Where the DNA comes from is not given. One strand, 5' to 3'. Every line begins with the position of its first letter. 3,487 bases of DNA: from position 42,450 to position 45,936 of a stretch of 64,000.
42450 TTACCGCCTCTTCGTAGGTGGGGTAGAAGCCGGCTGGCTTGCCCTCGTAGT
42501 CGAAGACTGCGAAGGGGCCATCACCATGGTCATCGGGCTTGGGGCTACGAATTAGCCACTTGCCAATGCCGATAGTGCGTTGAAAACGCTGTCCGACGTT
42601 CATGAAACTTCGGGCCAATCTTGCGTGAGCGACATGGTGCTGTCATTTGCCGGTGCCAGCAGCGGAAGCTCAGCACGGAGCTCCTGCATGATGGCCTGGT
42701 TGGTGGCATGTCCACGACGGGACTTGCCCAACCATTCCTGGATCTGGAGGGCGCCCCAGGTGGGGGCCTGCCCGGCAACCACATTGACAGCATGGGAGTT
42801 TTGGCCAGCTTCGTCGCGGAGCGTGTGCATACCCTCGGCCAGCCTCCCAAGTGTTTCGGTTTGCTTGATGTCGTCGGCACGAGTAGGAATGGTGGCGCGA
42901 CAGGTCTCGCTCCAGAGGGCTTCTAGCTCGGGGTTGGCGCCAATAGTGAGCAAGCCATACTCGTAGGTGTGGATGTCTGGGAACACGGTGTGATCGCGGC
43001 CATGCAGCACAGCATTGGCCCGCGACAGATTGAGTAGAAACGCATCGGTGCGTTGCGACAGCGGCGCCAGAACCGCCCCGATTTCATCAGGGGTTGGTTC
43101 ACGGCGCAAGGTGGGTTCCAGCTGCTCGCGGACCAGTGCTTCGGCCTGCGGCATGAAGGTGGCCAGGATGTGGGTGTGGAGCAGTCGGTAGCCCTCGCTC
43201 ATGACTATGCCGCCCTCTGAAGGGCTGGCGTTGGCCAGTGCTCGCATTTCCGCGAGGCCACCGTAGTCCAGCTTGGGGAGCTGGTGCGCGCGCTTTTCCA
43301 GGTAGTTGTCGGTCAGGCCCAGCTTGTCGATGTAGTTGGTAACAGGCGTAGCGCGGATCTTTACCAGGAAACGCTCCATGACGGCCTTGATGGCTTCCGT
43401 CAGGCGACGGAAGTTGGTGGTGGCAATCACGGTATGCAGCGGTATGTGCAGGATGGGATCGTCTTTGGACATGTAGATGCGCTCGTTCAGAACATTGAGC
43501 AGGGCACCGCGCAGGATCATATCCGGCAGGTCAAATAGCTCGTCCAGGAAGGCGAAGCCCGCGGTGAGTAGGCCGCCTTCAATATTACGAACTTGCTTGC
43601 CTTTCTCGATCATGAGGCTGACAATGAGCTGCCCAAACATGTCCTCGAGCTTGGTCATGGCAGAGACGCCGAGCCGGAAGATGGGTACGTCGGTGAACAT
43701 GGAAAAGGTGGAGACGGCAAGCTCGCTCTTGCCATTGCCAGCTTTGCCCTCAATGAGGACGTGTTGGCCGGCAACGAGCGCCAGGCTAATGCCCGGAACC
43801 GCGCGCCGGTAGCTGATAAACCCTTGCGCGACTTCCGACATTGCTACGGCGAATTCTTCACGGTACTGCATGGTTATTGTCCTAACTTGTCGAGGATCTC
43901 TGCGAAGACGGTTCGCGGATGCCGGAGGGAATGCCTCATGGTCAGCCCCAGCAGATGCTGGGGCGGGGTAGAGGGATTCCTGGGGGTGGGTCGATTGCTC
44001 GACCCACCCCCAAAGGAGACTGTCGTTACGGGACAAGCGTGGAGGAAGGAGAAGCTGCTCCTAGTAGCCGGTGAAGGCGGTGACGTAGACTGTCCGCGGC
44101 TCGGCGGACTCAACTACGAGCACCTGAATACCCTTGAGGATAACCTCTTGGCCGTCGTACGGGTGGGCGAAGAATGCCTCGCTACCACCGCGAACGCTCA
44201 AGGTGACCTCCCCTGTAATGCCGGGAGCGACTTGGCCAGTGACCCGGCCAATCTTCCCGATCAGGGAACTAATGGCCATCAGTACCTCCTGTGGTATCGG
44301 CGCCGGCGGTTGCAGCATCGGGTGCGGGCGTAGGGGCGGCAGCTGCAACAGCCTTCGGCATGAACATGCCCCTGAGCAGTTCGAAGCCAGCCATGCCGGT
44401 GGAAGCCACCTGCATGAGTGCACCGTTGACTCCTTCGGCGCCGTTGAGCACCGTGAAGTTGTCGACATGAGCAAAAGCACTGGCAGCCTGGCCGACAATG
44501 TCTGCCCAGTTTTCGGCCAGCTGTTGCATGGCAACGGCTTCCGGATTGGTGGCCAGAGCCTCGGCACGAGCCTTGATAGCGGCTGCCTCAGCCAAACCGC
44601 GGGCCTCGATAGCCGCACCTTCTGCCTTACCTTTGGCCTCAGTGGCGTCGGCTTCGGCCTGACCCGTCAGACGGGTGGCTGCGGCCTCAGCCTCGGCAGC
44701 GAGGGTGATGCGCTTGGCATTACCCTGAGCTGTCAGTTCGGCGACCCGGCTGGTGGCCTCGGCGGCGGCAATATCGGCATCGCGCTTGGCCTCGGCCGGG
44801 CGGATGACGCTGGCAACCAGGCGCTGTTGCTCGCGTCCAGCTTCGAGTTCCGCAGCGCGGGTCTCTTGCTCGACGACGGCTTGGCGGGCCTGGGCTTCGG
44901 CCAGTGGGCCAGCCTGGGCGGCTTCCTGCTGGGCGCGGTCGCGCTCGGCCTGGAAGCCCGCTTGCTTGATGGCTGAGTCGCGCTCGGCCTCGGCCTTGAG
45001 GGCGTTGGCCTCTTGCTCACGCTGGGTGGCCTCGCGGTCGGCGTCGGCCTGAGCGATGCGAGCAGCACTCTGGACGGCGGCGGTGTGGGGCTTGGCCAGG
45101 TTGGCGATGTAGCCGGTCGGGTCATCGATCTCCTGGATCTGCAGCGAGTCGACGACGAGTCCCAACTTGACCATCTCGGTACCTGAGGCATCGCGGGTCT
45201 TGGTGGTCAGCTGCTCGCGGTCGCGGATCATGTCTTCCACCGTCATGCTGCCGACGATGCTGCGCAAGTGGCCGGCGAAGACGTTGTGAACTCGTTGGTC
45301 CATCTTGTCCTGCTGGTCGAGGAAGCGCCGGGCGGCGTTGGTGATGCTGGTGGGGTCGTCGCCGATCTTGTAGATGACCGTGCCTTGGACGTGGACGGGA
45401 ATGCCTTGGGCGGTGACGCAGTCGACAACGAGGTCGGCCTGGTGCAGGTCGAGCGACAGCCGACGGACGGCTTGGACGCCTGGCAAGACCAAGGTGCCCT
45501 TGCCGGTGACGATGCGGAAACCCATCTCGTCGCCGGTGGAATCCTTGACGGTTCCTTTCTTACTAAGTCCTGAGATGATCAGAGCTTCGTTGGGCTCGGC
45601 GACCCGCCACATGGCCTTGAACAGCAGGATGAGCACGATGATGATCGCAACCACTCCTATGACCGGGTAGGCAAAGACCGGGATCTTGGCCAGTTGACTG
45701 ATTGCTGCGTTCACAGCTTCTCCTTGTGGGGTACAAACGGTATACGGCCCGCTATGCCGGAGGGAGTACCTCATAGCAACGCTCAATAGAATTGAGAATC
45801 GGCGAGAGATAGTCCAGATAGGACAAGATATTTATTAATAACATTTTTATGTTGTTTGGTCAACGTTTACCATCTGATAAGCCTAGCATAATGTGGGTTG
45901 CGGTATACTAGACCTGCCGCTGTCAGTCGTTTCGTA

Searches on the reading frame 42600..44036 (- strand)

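Call 17: search_protein_families(library=pfam, proteins=[window:42600-44036:-])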
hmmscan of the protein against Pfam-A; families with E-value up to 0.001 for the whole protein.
window:42600-44036:- (478 aa): 2 families
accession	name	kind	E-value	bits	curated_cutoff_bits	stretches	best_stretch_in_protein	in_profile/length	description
PF20030.5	bpMoxR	-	4.9e-20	71.9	27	1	65-234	6-171/205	MoxR domain in the MoxR-vWA-beta-propeller ternary systems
PF07728.20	AAA_5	-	1.3e-07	32.1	22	1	92-223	1-139/139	AAA domain (dynein-related subfamily)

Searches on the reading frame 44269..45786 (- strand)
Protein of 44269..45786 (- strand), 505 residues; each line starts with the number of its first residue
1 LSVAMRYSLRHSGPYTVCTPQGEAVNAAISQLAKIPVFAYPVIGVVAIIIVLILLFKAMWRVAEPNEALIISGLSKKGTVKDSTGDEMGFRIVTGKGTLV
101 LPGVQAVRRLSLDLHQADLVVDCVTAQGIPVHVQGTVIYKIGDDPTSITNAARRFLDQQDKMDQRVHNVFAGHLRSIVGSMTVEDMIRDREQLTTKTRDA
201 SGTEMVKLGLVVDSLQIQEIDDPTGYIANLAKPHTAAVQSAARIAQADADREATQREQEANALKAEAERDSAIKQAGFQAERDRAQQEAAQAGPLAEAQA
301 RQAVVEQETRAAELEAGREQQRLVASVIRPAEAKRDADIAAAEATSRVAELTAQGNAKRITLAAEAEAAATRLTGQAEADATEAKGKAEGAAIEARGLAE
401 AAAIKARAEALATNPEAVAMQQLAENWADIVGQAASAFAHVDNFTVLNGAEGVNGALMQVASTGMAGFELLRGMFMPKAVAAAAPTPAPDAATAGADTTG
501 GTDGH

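Call 17: search_protein_families(library=pfam, proteins=[window:44269-45786:-])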
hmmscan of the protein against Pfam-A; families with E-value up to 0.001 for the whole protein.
window:44269-45786:- (505 aa): 2 families
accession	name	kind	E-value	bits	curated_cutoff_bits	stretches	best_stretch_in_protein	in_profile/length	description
PF01145.31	Band_7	-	3.5e-21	76.5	23.6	1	62-250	2-175/176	SPFH domain / Band 7 family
PF15975.10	Flot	-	1.7e-05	25.3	27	1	376-470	1-97/124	Flotillin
